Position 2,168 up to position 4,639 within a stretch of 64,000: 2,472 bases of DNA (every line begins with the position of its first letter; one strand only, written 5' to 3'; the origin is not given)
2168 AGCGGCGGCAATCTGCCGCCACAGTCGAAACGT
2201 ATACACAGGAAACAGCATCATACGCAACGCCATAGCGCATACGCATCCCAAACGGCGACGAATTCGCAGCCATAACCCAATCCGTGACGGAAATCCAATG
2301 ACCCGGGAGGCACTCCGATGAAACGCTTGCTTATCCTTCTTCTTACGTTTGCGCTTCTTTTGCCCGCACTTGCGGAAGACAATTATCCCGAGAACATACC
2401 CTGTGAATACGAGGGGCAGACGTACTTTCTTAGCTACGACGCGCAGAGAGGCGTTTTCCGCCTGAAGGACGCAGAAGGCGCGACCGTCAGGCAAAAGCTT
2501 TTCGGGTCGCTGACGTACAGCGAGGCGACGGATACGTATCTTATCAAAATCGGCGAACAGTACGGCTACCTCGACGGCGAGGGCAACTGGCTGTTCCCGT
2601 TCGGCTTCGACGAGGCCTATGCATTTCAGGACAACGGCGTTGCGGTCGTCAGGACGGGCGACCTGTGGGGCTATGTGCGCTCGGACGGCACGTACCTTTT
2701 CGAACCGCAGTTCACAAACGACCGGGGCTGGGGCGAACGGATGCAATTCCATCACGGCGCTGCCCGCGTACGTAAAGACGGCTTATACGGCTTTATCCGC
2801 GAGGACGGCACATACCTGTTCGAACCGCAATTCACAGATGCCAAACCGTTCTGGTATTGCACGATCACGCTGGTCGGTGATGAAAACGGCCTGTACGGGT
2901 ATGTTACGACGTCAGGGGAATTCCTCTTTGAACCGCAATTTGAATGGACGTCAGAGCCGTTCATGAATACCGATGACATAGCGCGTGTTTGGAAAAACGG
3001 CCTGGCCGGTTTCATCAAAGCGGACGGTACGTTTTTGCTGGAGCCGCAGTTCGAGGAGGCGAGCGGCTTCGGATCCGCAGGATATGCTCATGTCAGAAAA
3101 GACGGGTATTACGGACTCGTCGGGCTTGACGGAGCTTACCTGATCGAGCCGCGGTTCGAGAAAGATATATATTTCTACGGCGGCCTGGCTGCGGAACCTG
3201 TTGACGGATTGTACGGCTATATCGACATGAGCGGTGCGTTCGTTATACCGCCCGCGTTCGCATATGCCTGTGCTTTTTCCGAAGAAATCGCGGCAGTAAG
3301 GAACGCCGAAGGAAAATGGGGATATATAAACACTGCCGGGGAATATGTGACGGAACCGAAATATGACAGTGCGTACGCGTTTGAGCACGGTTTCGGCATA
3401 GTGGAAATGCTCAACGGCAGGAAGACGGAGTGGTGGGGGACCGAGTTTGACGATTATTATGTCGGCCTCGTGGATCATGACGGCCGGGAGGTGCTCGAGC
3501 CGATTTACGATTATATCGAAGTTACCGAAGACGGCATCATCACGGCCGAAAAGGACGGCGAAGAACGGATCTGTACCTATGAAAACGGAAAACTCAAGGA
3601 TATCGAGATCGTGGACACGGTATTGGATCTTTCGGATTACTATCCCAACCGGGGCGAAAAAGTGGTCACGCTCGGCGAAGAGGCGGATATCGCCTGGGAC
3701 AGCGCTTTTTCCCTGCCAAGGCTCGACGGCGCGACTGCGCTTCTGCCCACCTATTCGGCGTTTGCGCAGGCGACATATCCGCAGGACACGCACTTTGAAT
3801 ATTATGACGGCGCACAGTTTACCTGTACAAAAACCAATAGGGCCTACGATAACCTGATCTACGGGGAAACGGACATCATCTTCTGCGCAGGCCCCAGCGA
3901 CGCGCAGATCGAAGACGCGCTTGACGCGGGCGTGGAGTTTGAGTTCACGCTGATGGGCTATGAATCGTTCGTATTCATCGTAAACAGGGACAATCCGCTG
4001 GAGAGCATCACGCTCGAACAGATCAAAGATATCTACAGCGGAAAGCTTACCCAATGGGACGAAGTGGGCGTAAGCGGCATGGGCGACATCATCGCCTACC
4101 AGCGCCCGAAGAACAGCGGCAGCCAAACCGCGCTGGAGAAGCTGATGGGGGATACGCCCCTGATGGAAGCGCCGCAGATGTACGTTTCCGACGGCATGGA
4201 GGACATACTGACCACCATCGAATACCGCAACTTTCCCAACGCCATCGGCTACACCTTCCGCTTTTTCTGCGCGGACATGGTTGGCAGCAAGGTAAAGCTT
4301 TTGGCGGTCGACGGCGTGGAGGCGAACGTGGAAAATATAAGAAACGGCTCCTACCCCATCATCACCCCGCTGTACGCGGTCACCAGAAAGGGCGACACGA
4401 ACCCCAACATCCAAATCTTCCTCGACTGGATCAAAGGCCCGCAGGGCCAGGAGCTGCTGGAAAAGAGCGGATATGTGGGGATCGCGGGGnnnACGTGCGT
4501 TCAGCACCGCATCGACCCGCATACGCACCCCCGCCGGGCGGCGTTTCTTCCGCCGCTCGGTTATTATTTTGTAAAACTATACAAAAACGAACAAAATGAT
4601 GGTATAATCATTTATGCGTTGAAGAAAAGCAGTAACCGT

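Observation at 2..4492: Tandem paralogs fusing WG beta-repeats to an orphan PstS-like phosphate-binding domain, with identical 3' ends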

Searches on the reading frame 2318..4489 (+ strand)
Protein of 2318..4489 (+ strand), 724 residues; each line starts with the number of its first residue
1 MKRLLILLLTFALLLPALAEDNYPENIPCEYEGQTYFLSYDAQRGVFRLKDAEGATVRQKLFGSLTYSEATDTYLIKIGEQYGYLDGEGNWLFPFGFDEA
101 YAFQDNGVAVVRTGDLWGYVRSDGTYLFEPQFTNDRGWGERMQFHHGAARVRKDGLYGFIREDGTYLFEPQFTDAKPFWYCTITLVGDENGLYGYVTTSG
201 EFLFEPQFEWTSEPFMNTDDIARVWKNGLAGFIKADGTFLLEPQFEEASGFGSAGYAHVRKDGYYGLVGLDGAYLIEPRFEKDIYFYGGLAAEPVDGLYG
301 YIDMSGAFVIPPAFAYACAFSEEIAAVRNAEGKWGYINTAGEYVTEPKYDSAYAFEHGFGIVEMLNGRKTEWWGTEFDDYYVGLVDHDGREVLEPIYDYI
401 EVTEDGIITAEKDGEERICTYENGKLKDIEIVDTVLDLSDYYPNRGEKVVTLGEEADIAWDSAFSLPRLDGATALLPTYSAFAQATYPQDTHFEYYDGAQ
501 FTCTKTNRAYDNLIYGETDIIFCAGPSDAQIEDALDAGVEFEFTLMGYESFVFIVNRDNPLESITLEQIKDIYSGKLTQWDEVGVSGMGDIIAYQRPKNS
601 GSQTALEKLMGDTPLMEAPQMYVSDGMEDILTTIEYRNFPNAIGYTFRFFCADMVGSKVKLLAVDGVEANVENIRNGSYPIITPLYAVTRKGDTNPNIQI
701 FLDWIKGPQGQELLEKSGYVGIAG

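Call 4: search_protein_families(library=pfam, proteins=[window:2318-4489:+], max_evalue=0.01)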
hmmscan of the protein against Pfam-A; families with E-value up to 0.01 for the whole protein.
window:2318-4489:+ (724 aa): 3 families
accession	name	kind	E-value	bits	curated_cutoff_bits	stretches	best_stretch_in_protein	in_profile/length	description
PF14903.11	WG_beta_rep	-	1.2e-53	179.2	25.6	6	334-364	1-31/35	WG containing repeat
PF12849.12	PBP_like_2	-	1.6e-22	81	27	1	471-705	16-263/267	PBP superfamily domain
PF13531.11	SBP_bac_11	-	0.00031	21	25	1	546-719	76-226/227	Bacterial extracellular solute-binding protein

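Call 5: search_protein_families(library=ncbifam, proteins=[window:2318-4489:+], max_evalue=0.01)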
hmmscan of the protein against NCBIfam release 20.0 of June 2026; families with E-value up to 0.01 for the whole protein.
window:2318-4489:+ (724 aa): 1 family
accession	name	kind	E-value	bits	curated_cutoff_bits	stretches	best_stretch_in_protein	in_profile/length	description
TIGR02136.1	ptsS_2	subfamily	1.4e-28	99.9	206.6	1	511-720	81-293/295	phosphate ABC transporter substrate-binding protein PstS family protein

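Call 8: find_homologous_proteins(query=window:2318-4489:+)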
Query window:2318-4489:+ (724 aa): 382 proteins with E <= 0.001 among 8000 candidates; the best 120 are listed.
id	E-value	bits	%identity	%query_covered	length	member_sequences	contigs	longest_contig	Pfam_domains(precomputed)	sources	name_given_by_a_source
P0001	0.0e+0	1689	100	100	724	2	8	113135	PF14903.12,PF12849.13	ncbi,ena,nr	ncbi:MAG: WG repeat-containing protein [Clostridia bacterium]|nr:WG repeat-containing protein [Clost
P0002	0.0e+0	1159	70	97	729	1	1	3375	PF14903.12,PF12849.13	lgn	-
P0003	9.1e-258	876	41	82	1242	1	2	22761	PF13531.12,PF14903.12,PF12849.13,PF03466.26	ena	-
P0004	1.6e-256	872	63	73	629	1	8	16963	PF14903.12,PF12849.13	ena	-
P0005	1.7e-237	809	47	100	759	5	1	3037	PF14903.12,PF12849.13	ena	-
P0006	1.2e-233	796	52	88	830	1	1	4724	PF14903.12,PF12849.13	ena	-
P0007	1.5e-221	756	50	95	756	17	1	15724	PF13531.12,PF14903.12,PF12849.13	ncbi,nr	ncbi:MAG: WG repeat-containing protein [Clostridia bacterium]|nr:WG repeat-containing protein [Clost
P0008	2.7e-219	749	51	100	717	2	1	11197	PF14903.12,PF12849.13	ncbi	-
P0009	4.7e-202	692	48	97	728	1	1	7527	PF14903.12,PF12849.13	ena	-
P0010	8.8e-193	661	50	80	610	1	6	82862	PF14903.12,PF12849.13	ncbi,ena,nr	ncbi:MAG: WG repeat-containing protein [Clostridia bacterium]|nr:WG repeat-containing protein [Clost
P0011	1.5e-185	637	53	79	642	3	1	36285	PF13531.12,PF14903.12,PF12849.13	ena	-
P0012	5.1e-180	619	51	78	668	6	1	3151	PF14903.12,PF12849.13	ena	-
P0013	1.0e-178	614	52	80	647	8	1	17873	PF13531.12,PF14903.12,PF12849.13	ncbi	-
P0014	3.9e-171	589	54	73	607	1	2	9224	PF13531.12,PF14903.12,PF12849.13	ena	-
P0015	8.7e-168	578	47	85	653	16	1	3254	PF13531.12,PF14903.12,PF12849.13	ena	-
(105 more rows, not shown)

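Call 9: find_encoding_contigs(protein=P0001, flank=10000, max_places=6)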
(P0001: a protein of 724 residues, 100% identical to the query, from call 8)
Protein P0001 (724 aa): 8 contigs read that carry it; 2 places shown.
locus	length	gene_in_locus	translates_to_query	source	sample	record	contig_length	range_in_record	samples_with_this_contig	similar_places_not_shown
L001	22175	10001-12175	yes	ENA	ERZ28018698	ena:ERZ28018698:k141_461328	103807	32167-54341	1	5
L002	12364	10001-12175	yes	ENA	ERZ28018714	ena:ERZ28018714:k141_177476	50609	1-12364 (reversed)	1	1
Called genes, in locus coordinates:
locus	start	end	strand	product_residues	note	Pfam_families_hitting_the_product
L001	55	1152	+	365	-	PF01926:MMR_HSR1, PF02421:FeoB_N, PF06071:YchF-GTPase_C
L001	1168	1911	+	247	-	-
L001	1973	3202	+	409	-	PF01136:Peptidase_U32, PF16325:Peptidase_U32_C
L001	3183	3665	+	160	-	PF00583:Acetyltransf_1 (weak), PF13508:Acetyltransf_7 (weak)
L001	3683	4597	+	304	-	PF00150:Cellulase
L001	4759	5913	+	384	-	PF00144:Beta-lactamase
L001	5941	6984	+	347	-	PF00389:2-Hacid_dh, PF02826:2-Hacid_dh_C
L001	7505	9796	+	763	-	PF14903:WG_beta_rep, PF12849:PBP_like_2, PF13531:SBP_bac_11 (faint)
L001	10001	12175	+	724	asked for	PF14903:WG_beta_rep, PF12849:PBP_like_2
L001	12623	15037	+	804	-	PF00133:tRNA-synt_1, PF01406:tRNA-synt_1e (faint), PF09334:tRNA-synt_1g, PF13603:tRNA-synt_1_2, PF00133:tRNA-synt_1, PF08264:Anticodon_1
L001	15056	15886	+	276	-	PF02673:BacA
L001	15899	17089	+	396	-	PF00150:Cellulase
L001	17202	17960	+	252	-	PF03372:Exo_endo_phos, PF14529:Exo_endo_phos_2 (weak)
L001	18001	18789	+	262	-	PF10112:Halogen_Hydrol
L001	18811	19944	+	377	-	PF05816:TelA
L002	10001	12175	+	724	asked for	PF14903:WG_beta_rep, PF12849:PBP_like_2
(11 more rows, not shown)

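Call 44: find_encoding_contigs(protein=P0009, flank=8000, max_places=2)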
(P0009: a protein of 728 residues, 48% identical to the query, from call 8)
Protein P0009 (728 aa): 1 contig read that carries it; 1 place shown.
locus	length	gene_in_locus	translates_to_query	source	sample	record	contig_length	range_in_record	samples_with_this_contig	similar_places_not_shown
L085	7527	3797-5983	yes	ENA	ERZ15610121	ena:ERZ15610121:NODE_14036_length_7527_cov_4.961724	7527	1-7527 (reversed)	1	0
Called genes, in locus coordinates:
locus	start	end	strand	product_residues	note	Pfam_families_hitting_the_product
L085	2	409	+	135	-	?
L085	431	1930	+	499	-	PF22848:ASD1_dom, PF06964:Alpha-L-AF_C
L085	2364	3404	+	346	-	PF00389:2-Hacid_dh, PF02826:2-Hacid_dh_C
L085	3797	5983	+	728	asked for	PF14903:WG_beta_rep, PF12849:PBP_like_2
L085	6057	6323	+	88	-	PF13711:DUF4160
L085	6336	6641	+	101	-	PF10387:DUF2442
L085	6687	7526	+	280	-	?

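Call 45: find_encoding_contigs(protein=P0004, flank=8000, max_places=2)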
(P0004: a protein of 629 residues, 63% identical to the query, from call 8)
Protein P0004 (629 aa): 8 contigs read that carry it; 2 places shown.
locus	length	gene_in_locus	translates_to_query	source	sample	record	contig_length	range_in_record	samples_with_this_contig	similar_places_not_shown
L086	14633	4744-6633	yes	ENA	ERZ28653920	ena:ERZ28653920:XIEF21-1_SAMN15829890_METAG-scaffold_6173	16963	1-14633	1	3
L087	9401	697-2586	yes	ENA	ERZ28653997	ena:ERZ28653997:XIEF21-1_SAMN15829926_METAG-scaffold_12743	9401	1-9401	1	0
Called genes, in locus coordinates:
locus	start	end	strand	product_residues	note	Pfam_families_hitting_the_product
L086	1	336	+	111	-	?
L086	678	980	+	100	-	-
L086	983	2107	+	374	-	PF14659:Phage_int_SAM_3, PF22022:Phage_int_M (weak), PF00589:Phage_integrase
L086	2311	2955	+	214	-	-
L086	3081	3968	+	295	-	-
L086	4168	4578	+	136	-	-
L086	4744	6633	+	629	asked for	PF14903:WG_beta_rep, PF12849:PBP_like_2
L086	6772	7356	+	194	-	-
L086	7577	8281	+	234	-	-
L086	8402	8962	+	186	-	-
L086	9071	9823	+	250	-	PF13306:LRR_5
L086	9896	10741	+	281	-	-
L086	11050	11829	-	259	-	-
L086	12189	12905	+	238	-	PF19789:DUF6273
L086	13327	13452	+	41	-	-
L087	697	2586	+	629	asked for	PF14903:WG_beta_rep, PF12849:PBP_like_2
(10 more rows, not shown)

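Call 47: predict_structure(alignment_id=A3)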
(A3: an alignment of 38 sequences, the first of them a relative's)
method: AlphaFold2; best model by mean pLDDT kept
length: 724 residues; sequences in the alignment: 38
mean_pLDDT: 87.4   pTM: 0.60
mean pLDDT of the five models: 87.4, 86.8, 86.6, 85.5, 85.3
residues with pLDDT >= 90: 401; 70-90: 255; 50-70: 52; < 50: 16
segments of 3 or more residues with pLDDT < 50: 17-21, 623-633
pLDDT, mean of each block of 10 residues (from residue 1): 79 60 70 82 74 79 79 88 90 92 94 96 97 82 93 97 97 94 96 97 97 82 96 96 96 90 96 95 90 94 95 96 95 96 96 93 93 88 94 94 82 87 79 67 89 92 95 88 93 79 84 91 81 84 93 88 93 91 87 72 80 74 47 59 83 74 92 89 93 94 96 92 78
secondary structure, 60 per line:
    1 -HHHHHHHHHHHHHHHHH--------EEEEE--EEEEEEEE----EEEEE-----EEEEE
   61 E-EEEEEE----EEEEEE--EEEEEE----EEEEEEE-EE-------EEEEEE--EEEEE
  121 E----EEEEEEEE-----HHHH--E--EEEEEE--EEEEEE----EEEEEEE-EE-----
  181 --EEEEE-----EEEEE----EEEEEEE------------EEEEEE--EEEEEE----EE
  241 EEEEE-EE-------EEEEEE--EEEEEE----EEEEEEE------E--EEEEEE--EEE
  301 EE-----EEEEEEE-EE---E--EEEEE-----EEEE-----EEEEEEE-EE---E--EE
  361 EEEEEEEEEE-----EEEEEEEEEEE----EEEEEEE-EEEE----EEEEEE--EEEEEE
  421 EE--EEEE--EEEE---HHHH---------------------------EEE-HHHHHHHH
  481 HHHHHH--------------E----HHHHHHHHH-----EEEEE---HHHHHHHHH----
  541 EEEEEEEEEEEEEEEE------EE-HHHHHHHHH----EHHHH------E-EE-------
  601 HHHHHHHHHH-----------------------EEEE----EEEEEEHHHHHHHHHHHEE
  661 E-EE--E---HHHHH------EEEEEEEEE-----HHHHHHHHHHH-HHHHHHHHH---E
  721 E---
elements in order (helices of 4 or more, strands of 3 or more residues): H2-18 E27-31 E34-41 E46-50 E56-61 E63-68 E73-78 E81-86 E91-97 E108-113 E116-121 E126-133 H139-142 E148-153 E156-161 E166-172 E183-187 E193-197 E202-208 E221-226 E229-234 E239-245 E256-261 E264-269 E274-280 E290-295 E298-302 E308-314 E324-328 E334-337 E343-349 E359-370 E376-386 E391-397 E399-402 E407-412 E415-422 E425-428 E431-434 H438-441 E469-471 H473-486 H506-514 E520-524 H528-536 E541-556 H566-574 H580-583 H601-610 E634-637 E642-647 H648-658 E659-661 H671-675 E682-690 H696-706 H708-716

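Call 87: search_dna_similar(query=window:2318-4489:+, collection=phages, mode=protein, max_rows=10)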
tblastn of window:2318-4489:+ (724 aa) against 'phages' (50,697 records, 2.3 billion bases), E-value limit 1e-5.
Records with a match: 16; places in all: 20; records where one place covers at least 80% of the query: 0.
Best place of each record, by identity: <60% 16.
By first word of the organism name: Bacteriophage 8; Clostridioides 2; Enterococcus 2; Listeria 2; Salmonella 1; Vibrio 1.
By host as written in the record: - 8; Enterococcus faecalis 2; Listeria monocytogenes 2; Clostridioides sp. ES-S-0107-01 1; Clostridioides sp. ES-S-0173-01 1; Homo sapiens 1; Vibrio anguillarum strain PF430-3 1.
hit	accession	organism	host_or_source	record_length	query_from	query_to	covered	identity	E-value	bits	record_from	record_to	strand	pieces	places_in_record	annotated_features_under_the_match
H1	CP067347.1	Clostridioides phage ES-S-0107-01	Clostridioides sp. ES-S-0107-01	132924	76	414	47%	29.6%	2e-23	196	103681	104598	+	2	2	record has no annotation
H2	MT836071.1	Bacteriophage sp.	human fecal samples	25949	81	426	48%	27.2%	4e-14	83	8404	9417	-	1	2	record has no annotation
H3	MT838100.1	Bacteriophage sp.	human fecal samples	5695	467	722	35%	34.8%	7e-31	136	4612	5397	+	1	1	record has no annotation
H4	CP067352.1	Clostridioides phage ES-S-0173-01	Clostridioides sp. ES-S-0173-01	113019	102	400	41%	26.5%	6e-21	104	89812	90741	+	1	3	record has no annotation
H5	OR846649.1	Enterococcus phage Efs 1-1-1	Enterococcus faecalis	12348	471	722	35%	26.8%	1e-7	61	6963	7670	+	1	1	record has no annotation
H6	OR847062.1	Listeria phage LM 4-11-1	Listeria monocytogenes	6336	471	712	33%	27.5%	1e-8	65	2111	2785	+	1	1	record has no annotation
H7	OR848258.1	Listeria phage LM 4-14-1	Listeria monocytogenes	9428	471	712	33%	27.5%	1e-8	65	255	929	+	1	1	record has no annotation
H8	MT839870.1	Bacteriophage sp.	human fecal samples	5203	518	722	28%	28.9%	5e-11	72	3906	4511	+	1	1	record has no annotation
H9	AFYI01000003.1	Salmonella enterica subsp. enterica serovar Infantis str. ...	Homo sapiens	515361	595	722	18%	45.5%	4e-20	102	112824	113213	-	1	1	hypothetical protein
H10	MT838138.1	Bacteriophage sp.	human fecal samples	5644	514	722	29%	27.6%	5e-13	79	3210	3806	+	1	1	record has no annotation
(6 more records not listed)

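Call 88: search_dna_similar(query=window:2318-4489:+, collection=plasmids, mode=protein, max_rows=10)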
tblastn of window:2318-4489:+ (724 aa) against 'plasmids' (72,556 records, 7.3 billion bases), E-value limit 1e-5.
Records with a match: 63; places in all: 145; records where one place covers at least 80% of the query: 0.
Best place of each record, by identity: <60% 63.
By first word of the organism name: Clostridium 8; Vibrio 7; Paenibacillus 4; Calothrix 3; Pseudanabaena 3; Subdoligranulum 2; Clostridiaceae 2; Nostoc 2; Novosphingobium 2; Deinococcus 2; and 22 more.
By predicted mobility (MOB-suite, as given by PLSDB): non-mobilizable 56; conjugative 4; mobilizable 3.
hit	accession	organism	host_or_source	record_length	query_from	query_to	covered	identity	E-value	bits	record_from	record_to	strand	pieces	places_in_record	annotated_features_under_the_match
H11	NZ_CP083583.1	Kovacikia minuta CCNUW1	cell culture,fresh water lake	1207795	81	416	46%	32.7%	2e-16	160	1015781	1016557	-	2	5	record has no annotation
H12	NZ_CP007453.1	Peptoclostridium acidaminophilum DSM 3953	black mud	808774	49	400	49%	30.8%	6e-26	122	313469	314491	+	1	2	WG repeat-containing protein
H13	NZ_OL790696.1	Escherichia coli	-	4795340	467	720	35%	42.3%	3e-49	195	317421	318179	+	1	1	none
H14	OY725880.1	Subdoligranulum variabile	-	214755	81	442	50%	29.4%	6e-17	168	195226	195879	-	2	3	none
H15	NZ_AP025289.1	Treponema saccharophilum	-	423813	465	720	35%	38.0%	9e-44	178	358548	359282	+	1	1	substrate-binding domain-containing protein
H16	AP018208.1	Calothrix brevissima NIES-22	-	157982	42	347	42%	31.7%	3e-31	139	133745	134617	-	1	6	hypothetical protein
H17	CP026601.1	Clostridiaceae bacterium 14S0207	Bos taurus,whole organsim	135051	82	427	48%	27.8%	2e-24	117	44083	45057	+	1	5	hypothetical protein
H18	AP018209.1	Calothrix brevissima NIES-22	-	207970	42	347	42%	31.4%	8e-31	138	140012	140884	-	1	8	hypothetical protein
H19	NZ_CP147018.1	Bernardetia sp. Wsw4-3y2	Red alga,Red algae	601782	80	413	46%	28.7%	3e-17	94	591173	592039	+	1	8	WG repeat-containing protein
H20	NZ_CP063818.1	Clostridium botulinum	Mink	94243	32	415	53%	24.6%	5e-18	97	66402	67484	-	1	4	WG repeat-containing protein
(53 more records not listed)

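Call 89: get_annotated_region(hit=H13, flank=5000)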
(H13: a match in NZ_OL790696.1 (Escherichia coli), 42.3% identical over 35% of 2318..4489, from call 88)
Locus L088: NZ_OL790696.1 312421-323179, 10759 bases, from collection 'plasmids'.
description: Escherichia coli strain H240 plasmid unnamed, complete sequence
organism: Escherichia coli (NCBI taxid 562)
taxonomy: Bacteria; Pseudomonadota; Gammaproteobacteria; Enterobacterales; Enterobacteriaceae; Escherichia; Escherichia coli
host: -; source: -; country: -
typing (MOB-suite, as given by PLSDB): non-mobilizable; replicon IncQ1
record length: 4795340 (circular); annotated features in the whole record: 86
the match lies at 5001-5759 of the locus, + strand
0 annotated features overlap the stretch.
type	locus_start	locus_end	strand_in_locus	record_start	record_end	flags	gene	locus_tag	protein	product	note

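Call 96: search_protein_families(library=ncbifam, proteins=[L088:4266-5780:+, L088:5799-6506:+, L088:6512-7276:+, L088:7282-7884:+], max_evalue=0.01)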
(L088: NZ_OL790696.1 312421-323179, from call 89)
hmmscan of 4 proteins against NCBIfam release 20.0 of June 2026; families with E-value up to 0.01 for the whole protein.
L088:4266-5780:+ (505 aa): 2 families
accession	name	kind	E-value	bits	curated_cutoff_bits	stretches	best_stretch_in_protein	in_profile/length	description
TIGR02136.1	ptsS_2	subfamily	1.7e-35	122.7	206.6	1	286-500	79-295/295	phosphate ABC transporter substrate-binding protein PstS family protein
TIGR04505.1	PtsS_plasma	equivalog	0.0007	19.1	175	0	363-448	203-284/334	phosphate ABC transporter substrate-binding protein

L088:5799-6506:+ (236 aa): 1 family
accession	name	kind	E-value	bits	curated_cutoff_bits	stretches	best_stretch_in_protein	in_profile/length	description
NF007301.0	PRK09781.1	equivalog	6.1e-05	22.6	373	1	7-49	6-48/181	hypothetical protein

L088:6512-7276:+ (255 aa): 0 families

L088:7282-7884:+ (201 aa): 0 families
